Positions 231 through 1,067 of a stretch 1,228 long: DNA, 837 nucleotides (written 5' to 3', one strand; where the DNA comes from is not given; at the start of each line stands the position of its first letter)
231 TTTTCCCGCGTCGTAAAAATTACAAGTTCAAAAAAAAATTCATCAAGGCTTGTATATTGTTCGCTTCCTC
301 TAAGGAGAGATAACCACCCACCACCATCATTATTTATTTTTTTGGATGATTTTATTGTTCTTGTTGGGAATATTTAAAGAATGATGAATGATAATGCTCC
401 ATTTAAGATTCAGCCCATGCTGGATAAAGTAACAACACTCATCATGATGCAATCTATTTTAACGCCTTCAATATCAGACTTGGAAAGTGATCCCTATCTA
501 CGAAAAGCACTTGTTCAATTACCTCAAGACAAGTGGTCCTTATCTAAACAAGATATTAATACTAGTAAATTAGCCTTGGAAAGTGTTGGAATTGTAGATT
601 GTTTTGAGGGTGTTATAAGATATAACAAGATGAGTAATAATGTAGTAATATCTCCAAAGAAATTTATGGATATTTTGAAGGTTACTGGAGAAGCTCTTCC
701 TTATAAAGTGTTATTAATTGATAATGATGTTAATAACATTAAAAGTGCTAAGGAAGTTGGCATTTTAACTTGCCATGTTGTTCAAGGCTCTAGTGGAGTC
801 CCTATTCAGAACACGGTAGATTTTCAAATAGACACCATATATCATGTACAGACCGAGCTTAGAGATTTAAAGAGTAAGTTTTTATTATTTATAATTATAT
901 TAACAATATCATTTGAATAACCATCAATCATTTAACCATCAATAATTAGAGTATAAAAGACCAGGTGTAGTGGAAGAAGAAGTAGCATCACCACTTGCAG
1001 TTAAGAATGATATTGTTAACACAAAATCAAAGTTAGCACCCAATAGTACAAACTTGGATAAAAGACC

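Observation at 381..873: HAD-like (SDT1/5'-nucleotidase-type) protein that appears to lack catalytic motif I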

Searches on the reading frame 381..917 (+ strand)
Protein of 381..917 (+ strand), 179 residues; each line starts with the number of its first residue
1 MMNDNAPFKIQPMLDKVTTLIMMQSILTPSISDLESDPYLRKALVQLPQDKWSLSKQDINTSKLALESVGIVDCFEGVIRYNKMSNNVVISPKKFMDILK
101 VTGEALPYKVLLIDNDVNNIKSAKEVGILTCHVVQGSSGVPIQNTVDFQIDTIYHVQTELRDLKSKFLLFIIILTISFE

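Call 3: search_protein_families(library=pfam, proteins=[window:381-917:+], max_evalue=10)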
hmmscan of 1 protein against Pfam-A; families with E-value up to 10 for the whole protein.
window:381-917:+ (179 aa): 0 families

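Call 4: search_protein_families(library=ncbifam, proteins=[window:381-917:+], max_evalue=10)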
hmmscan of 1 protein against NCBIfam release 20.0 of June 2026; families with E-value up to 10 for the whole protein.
window:381-917:+ (179 aa): 3 families
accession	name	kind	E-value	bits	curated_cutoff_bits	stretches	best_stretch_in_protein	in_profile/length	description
TIGR01993.1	Pyr-5-nucltdase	equivalog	2.5e-13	50.2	142.9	1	31-132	80-182/183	pyrimidine 5'-nucleotidase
TIGR01509.1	HAD-SF-IA-v3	subfamily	0.04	14.1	29.4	1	61-133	86-154/154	HAD-IA family hydrolase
TIGR03563.1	perox_SACOL1771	subfamily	0.11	12.4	166.15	1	54-91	63-100/138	SACOL1771 family peroxiredoxin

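Call 5: search_solved_structures(query=window:381-917:+, max_evalue=10, show_alignments=3)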
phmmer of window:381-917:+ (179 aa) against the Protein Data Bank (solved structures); distinct sequences matched with E-value up to 10: 6.
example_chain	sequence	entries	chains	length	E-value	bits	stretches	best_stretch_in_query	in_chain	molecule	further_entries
7ef6_A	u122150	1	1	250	1.9e-05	27.8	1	34-160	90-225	Xanthosine monophosphate phosphatase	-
7ef7_A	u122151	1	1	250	1.9e-05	27.8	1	34-160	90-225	At2g32150/F22D22.10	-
3onn_A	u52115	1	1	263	0.031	17.4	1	35-137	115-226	Protein SSM1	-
3opx_A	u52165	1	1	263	0.032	17.4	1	35-137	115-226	Protein SSM1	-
3nuq_A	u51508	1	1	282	0.037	17.2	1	35-137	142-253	putative nucleotide phosphatase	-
4ygq_A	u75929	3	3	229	0.099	15.8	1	62-158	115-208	Hydrolase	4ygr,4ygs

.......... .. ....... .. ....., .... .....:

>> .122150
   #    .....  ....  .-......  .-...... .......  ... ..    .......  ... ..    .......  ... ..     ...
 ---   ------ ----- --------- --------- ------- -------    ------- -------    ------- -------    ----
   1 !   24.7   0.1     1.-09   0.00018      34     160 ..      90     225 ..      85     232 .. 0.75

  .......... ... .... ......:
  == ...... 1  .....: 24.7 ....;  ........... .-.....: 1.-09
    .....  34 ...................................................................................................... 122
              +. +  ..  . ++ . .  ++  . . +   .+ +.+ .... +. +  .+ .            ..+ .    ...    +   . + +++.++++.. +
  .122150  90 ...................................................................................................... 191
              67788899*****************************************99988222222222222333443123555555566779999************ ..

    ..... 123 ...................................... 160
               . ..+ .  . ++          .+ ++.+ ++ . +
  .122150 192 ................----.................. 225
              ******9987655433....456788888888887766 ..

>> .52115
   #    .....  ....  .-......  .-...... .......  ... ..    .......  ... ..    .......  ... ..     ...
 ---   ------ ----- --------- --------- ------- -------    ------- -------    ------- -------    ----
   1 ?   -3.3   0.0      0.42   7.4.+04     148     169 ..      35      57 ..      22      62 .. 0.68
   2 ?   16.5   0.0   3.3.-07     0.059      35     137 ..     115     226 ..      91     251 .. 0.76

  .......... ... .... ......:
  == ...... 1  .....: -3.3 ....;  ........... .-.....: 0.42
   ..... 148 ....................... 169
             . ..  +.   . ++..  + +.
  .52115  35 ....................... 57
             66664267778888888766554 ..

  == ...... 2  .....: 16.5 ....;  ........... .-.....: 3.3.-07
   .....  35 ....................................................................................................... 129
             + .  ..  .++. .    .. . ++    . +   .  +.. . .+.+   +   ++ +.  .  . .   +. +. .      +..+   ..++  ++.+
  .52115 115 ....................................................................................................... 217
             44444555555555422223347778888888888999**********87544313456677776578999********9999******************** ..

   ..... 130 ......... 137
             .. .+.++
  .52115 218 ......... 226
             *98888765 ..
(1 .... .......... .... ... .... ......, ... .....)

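Call 27: predict_structure(alignment_id=A1)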
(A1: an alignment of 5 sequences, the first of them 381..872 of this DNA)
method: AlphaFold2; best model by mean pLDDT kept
length: 164 residues; sequences in the alignment: 5
mean_pLDDT: 40.3   pTM: 0.31
mean pLDDT of the five models: 40.3, 33.8, 32.7, 32.0, 28.9
residues with pLDDT >= 90: 0; 70-90: 0; 50-70: 26; < 50: 138
segments of 3 or more residues with pLDDT < 50: 1-59, 61-66, 68-112, 135-151, 159-164
pLDDT, mean of each block of 10 residues (from residue 1): 33 38 29 31 32 44 46 39 34 45 38 54 54 41 39 50 34
secondary structure, 60 per line:
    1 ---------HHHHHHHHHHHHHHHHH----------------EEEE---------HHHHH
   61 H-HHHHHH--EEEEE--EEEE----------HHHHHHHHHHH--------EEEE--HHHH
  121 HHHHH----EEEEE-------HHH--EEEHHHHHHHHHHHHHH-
elements in order: H10-26 E43-46 H56-61 H63-68 E71-75 E78-81 H92-102 E111-114 H117-125 E130-134 E147-149 H150-163

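Call 35: search_protein_representatives(alignment_id=A3)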
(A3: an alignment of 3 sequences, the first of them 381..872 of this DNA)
Query: 3 sequences, 162 profile positions. Proteins with E-value up to 0.001 (for the whole library): 74; up to 1e-10: 7; up to 1e-30: 4. The best 74 are listed.
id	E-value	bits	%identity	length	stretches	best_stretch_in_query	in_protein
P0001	2.9e-91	319.7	-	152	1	10-161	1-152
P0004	2.9e-81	287.1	-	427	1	20-162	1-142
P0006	1.1e-31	125.9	-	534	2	34-130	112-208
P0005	6.4e-31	123.5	-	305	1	93-162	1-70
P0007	5.1e-16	75.0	-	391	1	7-160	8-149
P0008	1.9e-11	60.2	-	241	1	29-155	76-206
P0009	4.0e-11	59.1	-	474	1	27-154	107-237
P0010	1.9e-09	53.7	-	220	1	30-156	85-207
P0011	2.4e-09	53.3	-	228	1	29-130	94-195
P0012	4.2e-09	52.5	-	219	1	28-150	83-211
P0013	9.9e-09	51.3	-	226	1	29-156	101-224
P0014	1.1e-08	51.2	-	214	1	26-159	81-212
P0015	2.9e-08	49.8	-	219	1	29-127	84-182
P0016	3.7e-08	49.5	-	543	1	34-147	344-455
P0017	4.9e-08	49.1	-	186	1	27-131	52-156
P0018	6.2e-08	48.8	-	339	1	33-132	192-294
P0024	7.4e-07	45.2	-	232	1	29-154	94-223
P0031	2.2e-06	43.7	-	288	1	36-133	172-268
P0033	4.2e-06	42.8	-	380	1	12-128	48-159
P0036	8.0e-06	41.9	-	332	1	30-129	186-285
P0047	3.2e-05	39.9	-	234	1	47-153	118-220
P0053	8.5e-05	38.6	-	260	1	26-130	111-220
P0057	1.3e-04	37.9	-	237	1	33-154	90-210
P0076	9.2e-04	35.2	-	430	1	29-130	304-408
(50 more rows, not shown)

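Call 43: find_homologous_proteins(query=A4, max_evalue=1)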
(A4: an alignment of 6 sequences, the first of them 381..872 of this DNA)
Query A4 (6 sequences) (164 aa, profile of the alignment): 2 proteins with E <= 1 among 1523 candidates.
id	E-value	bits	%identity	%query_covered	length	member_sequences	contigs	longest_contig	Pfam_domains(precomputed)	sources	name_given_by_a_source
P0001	4.3e-76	272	100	93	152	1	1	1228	-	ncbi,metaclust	ncbi:predicted protein, partial [Naegleria gruberi]|metaclust:status=active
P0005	2.5e-25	107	84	42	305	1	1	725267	-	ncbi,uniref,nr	ncbi:hypothetical protein C9374_000524 [Naegleria lovaniensis]|uniref:Uncharacterized protein n=1 Ta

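Call 48: list_cluster_members(proteins=[P0006, P0007, P0033, P0002, P0009])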
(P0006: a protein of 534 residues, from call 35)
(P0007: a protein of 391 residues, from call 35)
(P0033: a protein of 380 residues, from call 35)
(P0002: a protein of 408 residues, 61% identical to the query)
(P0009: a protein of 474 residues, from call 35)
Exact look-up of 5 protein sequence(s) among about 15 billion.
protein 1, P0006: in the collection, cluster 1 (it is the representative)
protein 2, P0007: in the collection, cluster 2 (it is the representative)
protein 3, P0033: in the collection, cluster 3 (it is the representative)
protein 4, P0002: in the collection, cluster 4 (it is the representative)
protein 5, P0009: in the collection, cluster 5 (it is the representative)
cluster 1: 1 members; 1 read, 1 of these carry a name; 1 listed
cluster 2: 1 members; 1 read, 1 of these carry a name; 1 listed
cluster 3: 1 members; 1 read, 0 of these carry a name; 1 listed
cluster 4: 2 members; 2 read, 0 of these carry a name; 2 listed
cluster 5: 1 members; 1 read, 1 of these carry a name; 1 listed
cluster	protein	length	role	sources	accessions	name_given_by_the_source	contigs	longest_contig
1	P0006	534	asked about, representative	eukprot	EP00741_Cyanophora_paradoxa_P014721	tig00020816_g14199.t1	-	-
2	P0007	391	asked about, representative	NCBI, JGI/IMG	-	hypothetical protein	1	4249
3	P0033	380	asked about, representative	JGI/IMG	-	-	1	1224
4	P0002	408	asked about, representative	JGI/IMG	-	-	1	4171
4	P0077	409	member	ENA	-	-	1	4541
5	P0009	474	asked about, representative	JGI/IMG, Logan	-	pyrimidine 5'-nucleotidase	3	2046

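Call 49: find_encoding_contigs(protein=P0007, flank=5000, max_places=3)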
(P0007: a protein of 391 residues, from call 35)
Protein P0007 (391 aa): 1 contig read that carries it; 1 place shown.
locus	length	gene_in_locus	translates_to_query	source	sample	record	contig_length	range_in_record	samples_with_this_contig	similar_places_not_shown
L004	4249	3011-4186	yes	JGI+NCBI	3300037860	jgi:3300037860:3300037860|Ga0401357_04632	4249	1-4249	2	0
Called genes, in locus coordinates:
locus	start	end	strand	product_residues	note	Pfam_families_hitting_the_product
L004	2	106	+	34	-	?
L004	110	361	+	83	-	-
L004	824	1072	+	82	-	-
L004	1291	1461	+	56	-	-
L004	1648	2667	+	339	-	PF15365:PNRC (weak)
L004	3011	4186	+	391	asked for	-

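Call 53: predict_structure(alignment_id=A6)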
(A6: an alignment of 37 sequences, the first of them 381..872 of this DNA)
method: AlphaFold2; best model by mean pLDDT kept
length: 164 residues; sequences in the alignment: 37
mean_pLDDT: 88.5   pTM: 0.85
mean pLDDT of the five models: 88.5, 87.5, 87.4, 87.4, 86.5
residues with pLDDT >= 90: 120; 70-90: 26; 50-70: 10; < 50: 8
segments of 3 or more residues with pLDDT < 50: 1-8
pLDDT, mean of each block of 10 residues (from residue 1): 47 88 88 87 97 95 96 97 71 95 97 95 96 87 87 94 91
secondary structure, 60 per line:
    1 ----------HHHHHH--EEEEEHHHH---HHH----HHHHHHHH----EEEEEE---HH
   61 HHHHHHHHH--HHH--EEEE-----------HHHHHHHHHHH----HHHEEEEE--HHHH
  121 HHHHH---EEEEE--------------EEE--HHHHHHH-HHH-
elements in order: H11-16 E19-23 H24-27 H38-45 E50-55 H59-69 E77-80 H92-102 E110-114 H117-125 E129-133 E148-150 H153-159

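Call 55: fold_search(model_id=the predicted structure, library=pdb)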
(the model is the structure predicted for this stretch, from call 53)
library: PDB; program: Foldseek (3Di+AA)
matches with E <= 10: 1627; with E <= 0.001: 159
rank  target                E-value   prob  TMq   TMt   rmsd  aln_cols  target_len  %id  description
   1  7ef6                  7.1e-09  1.00  0.66  0.47   4.1       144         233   20  Crystal Structure of Xanthosine monophosphate phosphatase in the unliganded state (released 2021-11-03)
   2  7ef7                  1.6e-08  1.00  0.64  0.46   4.3       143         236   21  Crystal Structure of Xanthosine monophosphate phosphatase complex with XMP (released 2021-11-03)
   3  7arp_B                1.6e-06  1.00  0.58  0.45   3.8       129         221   18  Native L-2-haloacid dehalogenase from Zobellia galactanivorans (released 2021-09-08)
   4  7asz_A                1.9e-06  1.00  0.60  0.46   3.8       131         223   18  L-2-haloacid dehalogenase H190A mutant from Zobellia galactanivorans (released 2021-09-08)
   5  7asz_B                1.9e-06  1.00  0.60  0.47   3.8       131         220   18  L-2-haloacid dehalogenase H190A mutant from Zobellia galactanivorans (released 2021-09-08)
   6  3onn                  2.8e-06  1.00  0.67  0.46   3.5       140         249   24  Crystal structure of 5'-nucleotidase SDT1 from saccharomyces cerevisiae (released 2011-03-02)
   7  3opx                  3.4e-06  1.00  0.68  0.46   3.2       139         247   22  Crystal structure of pyrimidine 5 -nucleotidase SDT1 from Saccharomyces cerevisiae complexed with uridine 5'-monophospha (released 2011-03-02)
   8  1aq6_A                4.3e-06  1.00  0.55  0.38   7.1       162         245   19  STRUCTURE OF L-2-HALOACID DEHALOGENASE FROM XANTHOBACTER AUTOTROPHICUS (released 1998-01-28)
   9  3nuq                  4.8e-06  1.00  0.67  0.43   3.6       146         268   23  Structure of a putative nucleotide phosphatase from Saccharomyces cerevisiae (released 2010-08-18)
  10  2w11_A                5.1e-06  1.00  0.59  0.49   3.5       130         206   18  Structure of the L-2-haloacid dehalogenase from Sulfolobus tokodaii (released 2008-12-09)
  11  1qq6_A                5.8e-06  1.00  0.61  0.42   9.8       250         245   14  STRUCTURE OF L-2-HALOACID DEHALOGENASE FROM XANTHOBACTER AUTOTROPHICUS WITH CHLOROACETIC ACID COVALENTLY BOUND (released 1999-10-25)
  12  2nyv                  6.9e-06  1.00  0.61  0.47   3.3       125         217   22  X-ray crystal structure of a phosphoglycolate phosphatase from Aquifex aeolicus (released 2006-12-05)
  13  3um9_A                7.8e-06  1.00  0.59  0.44   3.4       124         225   14  Crystal Structure of the Defluorinating L-2-Haloacid Dehalogenase Bpro0530 (released 2012-11-14)
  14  1zrm                  1.0e-05  1.00  0.55  0.42   6.2       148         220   17  CRYSTAL STRUCTURE OF THE REACTION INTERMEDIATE OF L-2-HALOACID DEHALOGENASE WITH 2-CHLORO-N-BUTYRATE (released 1999-03-23)
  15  7qnm_A                1.1e-05  1.00  0.59  0.45   3.4       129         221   19  Crystallization and structural analyses of ZgHAD, a L-2-haloacid dehalogenase from the marine Flavobacterium Zobellia  (released 2022-12-21)
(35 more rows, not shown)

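Call 61: search_protein_families(library=pfam, proteins=[P0007, P0033, P0006], max_evalue=1)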
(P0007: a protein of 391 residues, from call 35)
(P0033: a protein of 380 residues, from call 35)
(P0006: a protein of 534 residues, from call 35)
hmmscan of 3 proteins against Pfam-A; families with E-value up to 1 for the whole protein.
P0007 (391 aa): 1 family
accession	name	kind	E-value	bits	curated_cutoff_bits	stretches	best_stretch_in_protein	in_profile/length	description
PF00702.32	Hydrolase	-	0.17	12.7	26.4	1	29-90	92-154/191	haloacid dehalogenase-like hydrolase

P0033 (380 aa): 1 family
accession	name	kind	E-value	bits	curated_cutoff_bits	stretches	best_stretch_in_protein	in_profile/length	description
PF25553.1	BTB-POZ_ANK-like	-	0.22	11.3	27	1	18-126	15-121/246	BTB/POZ Ankyrin-like repeat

P0006 (534 aa): 9 families
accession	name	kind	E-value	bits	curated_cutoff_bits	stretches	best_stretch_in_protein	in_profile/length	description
PF00702.32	Hydrolase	-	2.4e-40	139.4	26.4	2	18-202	3-191/191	haloacid dehalogenase-like hydrolase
PF13419.12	HAD_2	-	1.2e-21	78.1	23.8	2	250-439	2-178/178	Haloacid dehalogenase-like hydrolase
PF05186.18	Dpy-30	-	2.8e-10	40.2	22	1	485-523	4-40/42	Dpy-30 motif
PF12689.13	Acid_PPase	-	2.1e-08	34.6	27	2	137-208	76-150/169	Acid Phosphatase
PF13242.12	Hydrolase_like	-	3.4e-08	33.7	22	2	164-217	4-57/75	HAD-hyrolase-like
PF12710.13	HAD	-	9.7e-07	29.8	27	1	249-384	1-138/189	haloacid dehalogenase-like hydrolase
PF06552.18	TOM20_plant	-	0.04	14.1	20.6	0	114-178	57-124/187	Plant specific mitochondrial import receptor subunit TOM20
PF01697.33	Glyco_transf_92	-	0.059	13.4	23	0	14-45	98-130/249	Glycosyltransferase family 92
PF11808.13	PhoR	-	0.11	13.3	27.1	0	27-48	59-80/86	Phosphate regulon sensor protein PhoR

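Call 62: search_protein_families(library=ncbifam, proteins=[P0007, P0033, P0006], max_evalue=0.1)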
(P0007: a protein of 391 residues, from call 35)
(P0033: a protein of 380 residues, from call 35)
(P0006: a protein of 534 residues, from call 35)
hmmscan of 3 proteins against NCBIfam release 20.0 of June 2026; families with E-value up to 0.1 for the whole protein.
P0007 (391 aa): 1 family
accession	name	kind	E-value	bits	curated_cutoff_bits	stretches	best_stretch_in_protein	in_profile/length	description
TIGR01993.1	Pyr-5-nucltdase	equivalog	2.3e-06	27.6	142.9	1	24-88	73-136/183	pyrimidine 5'-nucleotidase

P0033 (380 aa): 2 families
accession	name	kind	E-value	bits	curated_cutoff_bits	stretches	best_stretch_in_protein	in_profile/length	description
TIGR01993.1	Pyr-5-nucltdase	equivalog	2.9e-10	40.3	142.9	1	66-160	82-182/183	pyrimidine 5'-nucleotidase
NF033642.1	stress_AzuC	equivalog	0.037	13.7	30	0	73-92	2-20/26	stress response protein AzuC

P0006 (534 aa): 34 families (the best 25 are shown)
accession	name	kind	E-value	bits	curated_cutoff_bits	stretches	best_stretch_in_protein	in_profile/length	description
TIGR01993.1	Pyr-5-nucltdase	equivalog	3.4e-112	372.4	142.9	2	18-207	2-182/183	pyrimidine 5'-nucleotidase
TIGR01509.1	HAD-SF-IA-v3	subfamily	8.9e-34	116.9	29.4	2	106-208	61-154/154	HAD-IA family hydrolase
TIGR02253.1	CTE7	subfamily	1.7e-33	116.3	169.75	2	246-449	2-204/221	TIGR02253 family HAD-type hydrolase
TIGR01428.1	HAD_type_II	equivalog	5.9e-22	78.6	125.4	2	120-214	104-196/197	haloacid dehalogenase type II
TIGR02247.1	HAD-1A3-hyp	subfamily_domain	2e-14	53.9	125.4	2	163-212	151-199/211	epoxide hydrolase N-terminal domain-like phosphatase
TIGR01668.1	YqeG_hyp_ppase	hypoth_equivalog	1.2e-13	50.9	89.1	2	118-210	54-137/170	YqeG family HAD IIIA-type phosphatase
NF006991.0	PRK09456.1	equivalog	2.2e-13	50.3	295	2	114-209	91-185/199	glucose-1-phosphatase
TIGR02252.1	DREG-2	subfamily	5.7e-11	42.6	155.2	2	113-207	111-203/203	HAD hydrolase, REG-2-like, family IA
TIGR01990.1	bPGM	equivalog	1.1e-10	41.8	189.4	1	136-209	116-187/187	beta-phosphoglucomutase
TIGR02009.1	PGMB-YQAB-SF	subfamily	5.3e-10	39.8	153.35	1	135-207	115-185/186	beta-phosphoglucomutase family hydrolase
NF008087.0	PRK10826.1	equivalog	7.2e-10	38.8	191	2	131-218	116-201/222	hexitol phosphatase HxpB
NF009804.0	PRK13288.1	equivalog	1.2e-09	37.9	218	2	359-440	103-182/215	pyrophosphatase PpaX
NF053830.1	RUBPPhHalo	equivalog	9.1e-09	35.3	330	0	370-450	135-214/234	ribulose-1,5-bisphosphate 5-phosphatase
TIGR02254.1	YjjG_YfnB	equivalog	1e-08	35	159.9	2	247-450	2-207/223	YjjG family noncanonical pyrimidine nucleotidase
TIGR01681.1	HAD-SF-IIIC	subfamily_domain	2.9e-08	34.6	35.75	0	128-199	53-129/132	HAD-IIIC family phosphatase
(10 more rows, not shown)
